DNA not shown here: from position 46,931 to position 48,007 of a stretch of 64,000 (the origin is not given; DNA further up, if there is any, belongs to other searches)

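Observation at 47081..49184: Three-gene membrane cassette: two paralogous HEAGH/(S/R)HDW polytopic proteins flanking a third membrane protein, all translationally coupled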

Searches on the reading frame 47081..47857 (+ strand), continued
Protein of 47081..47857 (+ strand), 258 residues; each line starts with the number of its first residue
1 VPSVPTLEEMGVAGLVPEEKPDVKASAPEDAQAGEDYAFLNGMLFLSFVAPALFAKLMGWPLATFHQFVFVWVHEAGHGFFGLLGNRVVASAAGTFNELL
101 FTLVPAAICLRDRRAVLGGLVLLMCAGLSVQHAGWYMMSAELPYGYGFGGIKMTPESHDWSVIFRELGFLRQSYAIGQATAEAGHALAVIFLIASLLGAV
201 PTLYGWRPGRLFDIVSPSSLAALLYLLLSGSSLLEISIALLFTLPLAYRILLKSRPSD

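Call 36: fold_search(model_id=the predicted structure, library=pdb)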
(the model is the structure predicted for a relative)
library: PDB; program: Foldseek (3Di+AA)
matches with E <= 10: 314; with E <= 0.001: 0
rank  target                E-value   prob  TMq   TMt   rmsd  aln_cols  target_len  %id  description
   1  5cwb                  1.3e-01  0.51  0.19  0.22  17.0       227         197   10  Crystal structure of de novo designed helical repeat protein DHR4 (released 2015-12-16)
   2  6umm_C                2.6e-01  0.33  0.22  0.15  18.3       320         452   13  A complete structure of the ESX-3 translocon complex (released 2019-10-23)
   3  1vg4_A                2.7e-01  0.44  0.17  0.16  15.7       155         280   14  Crystal Structure Of Octaprenyl Pyrophosphate Synthase From Hyperthermophilic Thermotoga Maritima F132A/L128A mutant (released 2004-05-18)
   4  5xj8_B                3.2e-01  0.44  0.20  0.25  18.0       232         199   17  Crystal structure of PlsY (YgiH), an integral membrane glycerol 3-phosphate acyltransferase - the lysphosphatidic acid (released 2017-12-06)
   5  9hjs_D                3.5e-01  0.25  0.20  0.18  19.4       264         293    9  Crystal structure of human geranylgeranyl diphosphate synthase mutant R235C (released 2025-06-25)
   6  5xj7                  4.0e-01  0.38  0.20  0.26  17.8       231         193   16  Crystal structure of PlsY (YgiH), an integral membrane glycerol 3-phosphate acyltransferase - the acyl phosphate form (released 2017-12-06)
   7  5xj5                  4.2e-01  0.33  0.19  0.24  18.8       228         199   16  Crystal structure of PlsY (YgiH), an integral membrane glycerol 3-phosphate acyltransferase - the monoacylglycerol form (released 2017-12-06)
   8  5xj8_A                5.0e-01  0.28  0.18  0.22  17.7       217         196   15  Crystal structure of PlsY (YgiH), an integral membrane glycerol 3-phosphate acyltransferase - the lysphosphatidic acid (released 2017-12-06)
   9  5ltw_B                5.4e-01  0.15  0.18  0.19  18.1       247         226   13  Complex of human 14-3-3 sigma CLU1 mutant with phosphorylated heat shock protein B6 (released 2017-02-01)
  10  9dze_f                5.7e-01  0.18  0.18  0.18  16.5       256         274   12  Computationally Designed Bifaceted Protein Nanomaterial pD5-14 (released 2024-10-30)
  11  5xj6                  5.9e-01  0.35  0.21  0.25  17.5       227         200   18  Crystal structure of PlsY (YgiH), an integral membrane glycerol 3-phosphate acyltransferase - the glycerol 3-phosphate f (released 2017-12-06)
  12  5ltw_E                6.2e-01  0.15  0.17  0.19  18.1       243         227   14  Complex of human 14-3-3 sigma CLU1 mutant with phosphorylated heat shock protein B6 (released 2017-02-01)
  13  9ito_Z                8.1e-01  0.10  0.15  0.15  17.6       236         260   13  Chloroflexus aurantiacus ATP synthase, state 2, focused refinement of FO (released 2025-03-19)
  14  8ket_B                8.5e-01  0.15  0.21  0.21  22.9       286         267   14  Cryo-EM structure of HRD1-SEL1LFL-XTP3B complex (released 2025-02-19)
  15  9itt_Z                8.8e-01  0.15  0.19  0.19  15.8       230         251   15  Chloroflexus aurantiacus ADP-bound ATP synthase, state 2 (released 2025-03-19)
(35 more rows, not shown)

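Call 40: search_protein_families(library=pfam, alignment_id=A2, max_evalue=0.01)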
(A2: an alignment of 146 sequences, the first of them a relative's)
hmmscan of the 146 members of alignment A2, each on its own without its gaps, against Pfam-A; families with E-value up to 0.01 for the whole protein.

A. member 1, P0001 (258 aa): 0 families

B. families by the number of members that match (of 146 scanned): 21 families
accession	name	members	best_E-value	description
PF13240.11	Zn_Ribbon_1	7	0.00019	zinc-ribbon domain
PF13398.12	Peptidase_M50B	4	7.8e-05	Peptidase M50B-like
PF13248.11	Zn_ribbon_3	3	2.4e-05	zinc-ribbon domain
PF12773.13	DZR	3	0.0017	Double zinc ribbon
PF10571.15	UPF0547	2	0.0011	Uncharacterised protein family UPF0547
PF00266.25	Aminotran_5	1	1e-34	Aminotransferase class-V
PF14768.12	RPA_interact_C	1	0.00058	Replication protein A interacting C-terminal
PF13717.11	Zn_ribbon_4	1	0.00081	zinc-ribbon domain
PF15706.10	TMEM132_C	1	0.0015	TMEM132 C-terminal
PF25206.1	DUF7836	1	0.0018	Domain of unknown function (DUF7836)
PF08274.17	Zn_Ribbon_YjdM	1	0.0056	PhnA Zinc-Ribbon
PF23499.1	YnfU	1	0.0062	YnfU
PF06827.20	zf-FPG_IleRS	1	0.0063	Zinc finger found in FPG and IleRS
PF17402.7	DUF5408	1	0.0065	Family of unknown function (DUF5408)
PF09723.15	Zn_ribbon_8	1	0.0075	Zinc ribbon domain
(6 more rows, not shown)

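Call 43: find_encoding_contigs(protein=P0010, flank=6000, max_places=2)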
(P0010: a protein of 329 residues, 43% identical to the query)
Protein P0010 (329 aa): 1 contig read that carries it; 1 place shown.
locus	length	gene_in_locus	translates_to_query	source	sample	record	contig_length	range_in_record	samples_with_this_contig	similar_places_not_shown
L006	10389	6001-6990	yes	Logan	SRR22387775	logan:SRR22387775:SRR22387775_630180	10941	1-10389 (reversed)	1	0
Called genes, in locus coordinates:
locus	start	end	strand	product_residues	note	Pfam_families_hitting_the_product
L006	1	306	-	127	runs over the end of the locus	PF13596:PAS_10, PF08448:PAS_4 (weak)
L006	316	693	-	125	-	PF06397:Desulfoferrod_N, PF01880:Desulfoferrodox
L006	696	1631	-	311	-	PF00890:FAD_binding_2 (weak), PF01134:GIDA (faint), PF01266:DAO (faint), PF01946:Thi4 (faint), PF07992:Pyr_redox_2, PF12831:FAD_oxidored, PF13738:Pyr_redox_3, PF00070:Pyr_redox (weak), +2 more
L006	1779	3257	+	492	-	PF05763:DUF835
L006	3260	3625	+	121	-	PF00072:Response_reg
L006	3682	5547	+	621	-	PF00989:PAS, PF08448:PAS_4, PF08447:PAS_3, PF13426:PAS_9, PF00989:PAS, PF08448:PAS_4, PF13426:PAS_9, PF08448:PAS_4, +8 more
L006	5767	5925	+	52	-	-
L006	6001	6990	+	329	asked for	-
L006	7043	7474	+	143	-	PF03640:Lipoprotein_15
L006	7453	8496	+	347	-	-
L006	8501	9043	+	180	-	-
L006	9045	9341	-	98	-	PF13396:PLDc_N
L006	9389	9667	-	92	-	PF00293:NUDIX (weak)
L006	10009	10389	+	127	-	?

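Call 44: find_encoding_contigs(protein=P0012, flank=6000, max_places=2)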
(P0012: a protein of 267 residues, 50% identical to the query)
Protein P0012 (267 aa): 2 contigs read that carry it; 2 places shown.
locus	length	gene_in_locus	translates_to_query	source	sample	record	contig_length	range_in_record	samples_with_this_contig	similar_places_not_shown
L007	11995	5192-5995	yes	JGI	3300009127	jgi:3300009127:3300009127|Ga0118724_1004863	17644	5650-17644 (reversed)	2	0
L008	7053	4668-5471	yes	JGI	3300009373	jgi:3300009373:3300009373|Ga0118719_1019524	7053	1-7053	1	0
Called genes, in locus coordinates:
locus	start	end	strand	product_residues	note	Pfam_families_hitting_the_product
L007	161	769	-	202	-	-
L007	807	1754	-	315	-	-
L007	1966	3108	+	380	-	PF00004:AAA (weak), PF25361:AAA_lid_RFC1 (weak), PF21960:RCF1-5-like_lid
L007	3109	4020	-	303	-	PF23435:DUF7121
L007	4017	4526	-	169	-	-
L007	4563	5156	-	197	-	PF01066:CDP-OH_P_transf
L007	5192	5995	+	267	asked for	-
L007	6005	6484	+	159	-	PF01850:PIN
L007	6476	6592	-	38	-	-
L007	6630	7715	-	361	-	PF01658:Inos-1-P_synth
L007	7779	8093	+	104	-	PF03551:PadR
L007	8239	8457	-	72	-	PF11848:DUF3368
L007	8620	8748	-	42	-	PF11848:DUF3368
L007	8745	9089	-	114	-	PF03683:UPF0175, PF24001:DUF7317 (weak)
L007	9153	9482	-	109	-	-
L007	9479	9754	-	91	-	-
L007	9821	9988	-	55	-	-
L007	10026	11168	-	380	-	PF00226:DnaJ, PF01556:DnaJ_C, PF00684:DnaJ_CXXCXGXG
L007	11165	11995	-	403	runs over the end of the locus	PF01555:N6_N4_Mtase, PF01170:UPF0020 (faint)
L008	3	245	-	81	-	?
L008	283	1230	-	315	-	-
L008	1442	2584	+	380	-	PF00004:AAA (weak), PF25361:AAA_lid_RFC1 (weak), PF21960:RCF1-5-like_lid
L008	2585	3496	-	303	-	PF23435:DUF7121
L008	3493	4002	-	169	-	-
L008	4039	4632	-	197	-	PF01066:CDP-OH_P_transf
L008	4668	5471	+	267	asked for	-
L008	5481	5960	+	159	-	PF01850:PIN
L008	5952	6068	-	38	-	-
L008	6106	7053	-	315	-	?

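Call 45: find_encoding_contigs(protein=P0004, flank=6000, max_places=2)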
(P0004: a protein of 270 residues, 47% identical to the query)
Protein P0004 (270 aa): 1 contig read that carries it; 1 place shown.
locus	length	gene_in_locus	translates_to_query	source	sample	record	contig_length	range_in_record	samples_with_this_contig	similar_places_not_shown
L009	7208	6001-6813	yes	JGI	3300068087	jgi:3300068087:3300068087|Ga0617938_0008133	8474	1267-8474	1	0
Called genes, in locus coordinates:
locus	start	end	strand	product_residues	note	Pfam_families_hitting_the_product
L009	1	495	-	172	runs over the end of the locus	-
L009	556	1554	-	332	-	PF26466:DNA_primase_lrg_N (faint), PF04104:DNA_primase_lrg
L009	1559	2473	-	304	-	-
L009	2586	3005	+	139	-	-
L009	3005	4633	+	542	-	PF01841:Transglut_core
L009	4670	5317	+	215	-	-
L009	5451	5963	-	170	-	PF02778:tRNA_int_endo_N, PF01974:tRNA_int_endo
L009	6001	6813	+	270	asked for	-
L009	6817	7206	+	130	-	?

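Call 48: search_protein_families(library=ncbifam, alignment_id=A2, max_evalue=0.01)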
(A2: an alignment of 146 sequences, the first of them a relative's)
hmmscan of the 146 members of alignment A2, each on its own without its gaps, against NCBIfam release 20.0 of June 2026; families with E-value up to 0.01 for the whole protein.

A. member 1, P0001 (258 aa): 0 families

B. families by the number of members that match (of 146 scanned): 21 families
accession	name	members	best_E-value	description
NF049953.1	ribbon_DG_selen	3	0.0059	zinc ribbon-containing (seleno)protein DG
NF041166.1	f2_encap_cargo1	1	6.7e-50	family 2A encapsulin nanocompartment cargo protein cysteine desulfurase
TIGR01979.1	sufS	1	8.3e-46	SufS family cysteine desulfurase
NF006791.0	PRK09295.1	1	3.1e-37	cysteine desulfurase SufS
NF008126.0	PRK10874.1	1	3.7e-30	cysteine desulfurase CsdA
TIGR03392.1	FeS_syn_CsdA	1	1.2e-29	cysteine desulfurase CsdA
NF010611.0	PRK14012.1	1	1.3e-13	IscS subfamily cysteine desulfurase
TIGR01976.1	am_tr_V_VC1184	1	1.8e-13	cysteine desulfurase-like protein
TIGR03402.1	FeS_nifS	1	2.1e-13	cysteine desulfurase NifS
TIGR03235.1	DNA_S_dndA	1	2.5e-13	cysteine desulfurase DndA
TIGR01977.1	am_tr_V_EF2568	1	3.6e-13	cysteine desulfurase family protein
TIGR02006.1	IscS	1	5.9e-13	IscS subfamily cysteine desulfurase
NF040779.1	Sec_lyase_SclA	1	2.8e-12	selenocysteine lyase SclA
TIGR03403.1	nifS_epsilon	1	9.3e-06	NifS family cysteine desulfurase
TIGR04343.1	egtE_PLP_lyase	1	0.00023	ergothioneine biosynthesis PLP-dependent enzyme EgtE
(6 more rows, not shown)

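Call 50: find_encoding_contigs(protein=P0033, flank=8000, max_places=3)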
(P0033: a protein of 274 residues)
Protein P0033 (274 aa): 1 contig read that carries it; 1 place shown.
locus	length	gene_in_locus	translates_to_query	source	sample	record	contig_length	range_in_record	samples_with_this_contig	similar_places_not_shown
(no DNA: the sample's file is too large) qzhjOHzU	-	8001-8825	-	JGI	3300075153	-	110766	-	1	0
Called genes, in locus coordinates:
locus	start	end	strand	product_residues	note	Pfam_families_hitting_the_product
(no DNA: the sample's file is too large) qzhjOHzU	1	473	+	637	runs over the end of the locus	-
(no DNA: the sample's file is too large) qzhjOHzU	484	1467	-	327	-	PF04104:DNA_primase_lrg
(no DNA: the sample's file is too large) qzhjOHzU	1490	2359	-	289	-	-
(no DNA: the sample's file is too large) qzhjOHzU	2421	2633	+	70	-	PF10771:DUF2582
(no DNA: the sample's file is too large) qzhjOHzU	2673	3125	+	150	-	-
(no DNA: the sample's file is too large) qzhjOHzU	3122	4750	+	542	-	PF01841:Transglut_core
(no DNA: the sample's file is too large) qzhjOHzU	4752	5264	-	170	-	PF02778:tRNA_int_endo_N, PF01974:tRNA_int_endo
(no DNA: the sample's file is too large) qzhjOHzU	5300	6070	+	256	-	-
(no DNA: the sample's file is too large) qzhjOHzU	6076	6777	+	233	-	-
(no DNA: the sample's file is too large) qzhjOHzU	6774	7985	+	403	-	-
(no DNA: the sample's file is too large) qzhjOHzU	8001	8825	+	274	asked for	-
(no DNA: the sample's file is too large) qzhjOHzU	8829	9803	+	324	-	PF00814:TsaD, PF22521:HypF_C_2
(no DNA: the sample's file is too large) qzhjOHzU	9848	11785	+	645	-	PF00493:MCM (faint), PF00158:Sigma54_activat (faint), PF01078:Mg_chelatase, PF05496:RuvB_N (faint), PF00004:AAA (faint), PF20436:LonB_AAA-LID, PF05362:Lon_C, PF13541:ChlI, +2 more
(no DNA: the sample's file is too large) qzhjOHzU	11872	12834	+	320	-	PF14520:HHH_5, PF00154:RecA_N, PF08423:Rad51, PF13481:AAA_25, PF06745:ATPase (faint)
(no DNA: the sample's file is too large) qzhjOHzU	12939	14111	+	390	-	PF01941:AdoMet_Synthase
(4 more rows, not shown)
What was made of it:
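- A second genome shows A|233 aa|403 aa|A-like P0033|kae1 (call 50).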

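Call 52: find_related_loci(query=A1, collection=genome_contigs, flank=8000)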
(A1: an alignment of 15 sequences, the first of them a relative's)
Query A1 (258 aa) in genome_contigs; peptide patterns used: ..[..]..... (x = any residue, [..] = any of these).
30 stretches matched a pattern; 6 encode a relative of the query (tblastn E <= 1e-3); 6 distinct loci.
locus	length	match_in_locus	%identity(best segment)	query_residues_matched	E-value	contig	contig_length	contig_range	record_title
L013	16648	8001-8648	49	15-236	1e-66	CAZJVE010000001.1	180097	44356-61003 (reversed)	MAG TPA_asm: uncultured archaeon isolate SRP167671_co4_118 genome assembly, contig: NODE_19_length_180097_cov_12.158191,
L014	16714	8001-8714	45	18-246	3e-66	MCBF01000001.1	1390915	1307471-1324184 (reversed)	MAG: Candidatus Altiarchaeales archaeon IMC4 isolate IMC4_SM1 MSIBFv1_B, whole genome shotgun sequence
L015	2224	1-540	47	69-241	6e-54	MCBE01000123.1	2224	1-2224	Candidatus Altiarchaeales archaeon WOR_SM1_SCG NODE_211_length_2224_cov_2.53982_ID_417, whole genome shotgun sequence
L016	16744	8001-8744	41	4-236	8e-53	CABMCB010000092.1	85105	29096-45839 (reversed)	uncultured archaeon isolate LFW-28 genome assembly, contig: LFW28_89, whole genome shotgun sequence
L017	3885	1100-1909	38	1-255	6e-52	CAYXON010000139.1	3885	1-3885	MAG TPA_asm: uncultured archaeon isolate SRP178699_co1_62 genome assembly, contig: NODE_36256_length_3885_cov_3.938642,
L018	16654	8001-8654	40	35-249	1e-42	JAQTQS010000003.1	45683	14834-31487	MAG: Candidatus Altiarchaeota archaeon isolate STB_145 NODE_1649_length_45683_cov_3.141211_Sandtown_B, whole genome shot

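Call 59: search_solved_structures(query=A2, max_evalue=10, show_alignments=2)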
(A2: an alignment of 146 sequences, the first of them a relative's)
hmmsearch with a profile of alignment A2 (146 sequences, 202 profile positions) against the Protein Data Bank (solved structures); distinct sequences matched with E-value up to 10: 7.
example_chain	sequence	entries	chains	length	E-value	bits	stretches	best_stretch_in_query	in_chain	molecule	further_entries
5l43_A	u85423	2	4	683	0.31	13.3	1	45-68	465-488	K-26 dipeptidyl carboxypeptidase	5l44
1y79_1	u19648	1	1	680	0.42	12.9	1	44-76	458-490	Peptidyl-Dipeptidase Dcp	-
2o36_A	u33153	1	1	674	0.48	12.7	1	35-79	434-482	Thimet oligopeptidase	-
1s4b_P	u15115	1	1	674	0.55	12.5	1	35-79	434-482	Thimet oligopeptidase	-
9j82_A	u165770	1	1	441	0.58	12.4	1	45-63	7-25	Putative zinc metalloprotease aq_1964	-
9tpb_A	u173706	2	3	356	0.65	12.3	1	49-89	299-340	Metallopeptidase | metzincin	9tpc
8qag_A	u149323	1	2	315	1.4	11.2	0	152-190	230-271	sc-CC-6-95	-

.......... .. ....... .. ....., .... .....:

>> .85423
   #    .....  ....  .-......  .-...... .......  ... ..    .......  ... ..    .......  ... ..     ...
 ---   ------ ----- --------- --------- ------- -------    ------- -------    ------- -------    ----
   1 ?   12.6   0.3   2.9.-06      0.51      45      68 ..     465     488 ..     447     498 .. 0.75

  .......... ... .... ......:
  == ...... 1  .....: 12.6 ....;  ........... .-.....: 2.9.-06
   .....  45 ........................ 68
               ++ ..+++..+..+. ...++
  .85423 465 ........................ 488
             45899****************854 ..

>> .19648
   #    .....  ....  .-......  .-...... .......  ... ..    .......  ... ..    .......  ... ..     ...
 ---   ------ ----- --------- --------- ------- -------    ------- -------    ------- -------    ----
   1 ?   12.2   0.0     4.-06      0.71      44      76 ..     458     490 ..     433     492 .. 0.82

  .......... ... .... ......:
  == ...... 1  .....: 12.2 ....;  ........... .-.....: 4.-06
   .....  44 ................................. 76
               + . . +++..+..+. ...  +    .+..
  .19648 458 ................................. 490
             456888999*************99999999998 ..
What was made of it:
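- On M50 / site-2 protease: The PDB profile search gives only aq_1964 at E=0.58, over 19 residues (call 59).
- An S2P homolog (aq_1964, 9j82) appears in the PDB profile search at E=0.58 (call 59).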

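Call 60: find_related_loci(query=A1, collection=metagenome_contigs, flank=7000)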
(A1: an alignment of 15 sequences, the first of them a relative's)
Query A1 (258 aa) in metagenome_contigs; peptide patterns used: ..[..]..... (x = any residue, [..] = any of these).
49 stretches matched a pattern; 8 encode a relative of the query (tblastn E <= 1e-3); 8 distinct loci.
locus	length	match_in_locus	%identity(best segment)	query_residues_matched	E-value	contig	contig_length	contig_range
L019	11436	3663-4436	75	1-258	9e-122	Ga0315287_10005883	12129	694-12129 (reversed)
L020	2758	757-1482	45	19-253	2e-68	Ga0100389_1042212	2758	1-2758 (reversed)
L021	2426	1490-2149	46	29-241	2e-66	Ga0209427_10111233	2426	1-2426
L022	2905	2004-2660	49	17-246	6e-66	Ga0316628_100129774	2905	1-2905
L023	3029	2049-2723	46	29-246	1e-65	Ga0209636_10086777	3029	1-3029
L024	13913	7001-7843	39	1-258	2e-56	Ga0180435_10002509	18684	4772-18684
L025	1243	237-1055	43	4-255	5e-58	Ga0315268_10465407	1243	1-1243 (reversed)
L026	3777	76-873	38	1-245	2e-51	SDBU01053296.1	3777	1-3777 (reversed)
